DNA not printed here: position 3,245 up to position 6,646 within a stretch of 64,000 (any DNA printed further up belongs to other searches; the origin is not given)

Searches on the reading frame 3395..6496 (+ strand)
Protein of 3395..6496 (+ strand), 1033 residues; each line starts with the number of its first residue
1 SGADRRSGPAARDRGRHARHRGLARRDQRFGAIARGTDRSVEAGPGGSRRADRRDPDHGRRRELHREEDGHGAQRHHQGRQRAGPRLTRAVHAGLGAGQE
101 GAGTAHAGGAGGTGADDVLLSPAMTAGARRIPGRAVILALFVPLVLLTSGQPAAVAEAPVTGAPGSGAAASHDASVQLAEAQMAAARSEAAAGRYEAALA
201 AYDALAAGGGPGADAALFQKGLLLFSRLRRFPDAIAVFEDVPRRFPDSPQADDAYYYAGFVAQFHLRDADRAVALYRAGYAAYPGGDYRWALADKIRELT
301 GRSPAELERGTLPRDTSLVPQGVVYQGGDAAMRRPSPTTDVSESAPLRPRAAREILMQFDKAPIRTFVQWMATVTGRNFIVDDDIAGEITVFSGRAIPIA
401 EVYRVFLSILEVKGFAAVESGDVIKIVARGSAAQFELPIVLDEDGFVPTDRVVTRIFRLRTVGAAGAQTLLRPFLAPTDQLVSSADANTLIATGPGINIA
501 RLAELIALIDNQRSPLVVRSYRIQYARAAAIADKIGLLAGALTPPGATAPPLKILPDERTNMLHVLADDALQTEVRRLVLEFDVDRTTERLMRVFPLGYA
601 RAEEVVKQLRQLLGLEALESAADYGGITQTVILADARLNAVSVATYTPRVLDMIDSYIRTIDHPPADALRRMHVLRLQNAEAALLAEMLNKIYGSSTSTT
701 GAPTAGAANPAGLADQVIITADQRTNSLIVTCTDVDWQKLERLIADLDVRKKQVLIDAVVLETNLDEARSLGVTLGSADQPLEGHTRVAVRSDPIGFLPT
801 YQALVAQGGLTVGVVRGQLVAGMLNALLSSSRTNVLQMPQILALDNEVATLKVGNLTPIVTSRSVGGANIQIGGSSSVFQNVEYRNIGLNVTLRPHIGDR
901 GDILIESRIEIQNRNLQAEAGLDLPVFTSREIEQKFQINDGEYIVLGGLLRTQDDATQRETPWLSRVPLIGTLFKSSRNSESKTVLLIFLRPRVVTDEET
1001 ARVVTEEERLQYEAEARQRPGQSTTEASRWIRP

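Call 17: search_protein_families(library=pfam, proteins=[window:3395-6496:+], max_evalue=0.001)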
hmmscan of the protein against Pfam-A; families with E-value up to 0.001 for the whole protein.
window:3395-6496:+ (1033 aa): 5 families
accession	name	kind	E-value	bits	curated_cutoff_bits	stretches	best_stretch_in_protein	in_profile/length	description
PF03958.22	Secretin_N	-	6.6e-39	132.4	28.2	4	673-753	2-69/69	Bacterial type II/III secretion system short domain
PF00263.26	Secretin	-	2.4e-36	125.3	27.5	1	827-995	2-168/169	Bacterial type II and III secretion system protein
PF21305.2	type_II_gspD_N0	-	1.1e-21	76.9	27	1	358-426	2-71/71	GspD-like, N0 domain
PF13432.12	TPR_16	-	2.4e-08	34.7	32.7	2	184-249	2-65/65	Tetratricopeptide repeat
PF13428.12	TPR_14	-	0.00015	22.6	23.5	0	180-221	2-42/44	Tetratricopeptide repeat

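Call 65: search_protein_families(library=ncbifam, proteins=[window:3395-6496:+], max_evalue=0.00001)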
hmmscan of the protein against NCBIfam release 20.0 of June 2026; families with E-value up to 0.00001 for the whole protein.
window:3395-6496:+ (1033 aa): 8 families
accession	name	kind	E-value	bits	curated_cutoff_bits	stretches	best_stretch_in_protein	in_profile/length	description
TIGR02517.1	type_II_gspD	equivalog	1.9e-128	429.6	351.35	2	575-1005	147-600/600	type II secretion system secretin GspD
TIGR02515.1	IV_pilus_PilQ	subfamily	9.7e-57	192.9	284.35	2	672-995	99-427/428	type IV pilus secretin PilQ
NF010083.0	PRK13568.1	equivalog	2.4e-31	109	554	1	713-996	148-418/419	DNA uptake porin HofQ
TIGR02519.1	pilus_MshL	equivalog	2.9e-31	108.5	250.2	1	722-995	4-290/290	pilus (MSHA type) biogenesis protein MshL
TIGR02516.1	type_III_yscC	equivalog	1.8e-30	105.9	238.45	1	686-996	176-462/463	type III secretion system outer membrane ring subunit SctC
NF007851.2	PRK10560.1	exception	2.3e-21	76.1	598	1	713-996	140-410/412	DNA uptake porin HofQ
NF011873.0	PRK15346.1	equivalog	2.9e-17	62.5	524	1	708-995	228-494/499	EscC/YscC/HrcC family type III secretion system outer membrane ring protein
NF042912.1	Amuc_1098_fam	equivalog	3e-14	52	750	1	919-995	720-796/805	Amuc_1098 family type IV pilus outer membrane protein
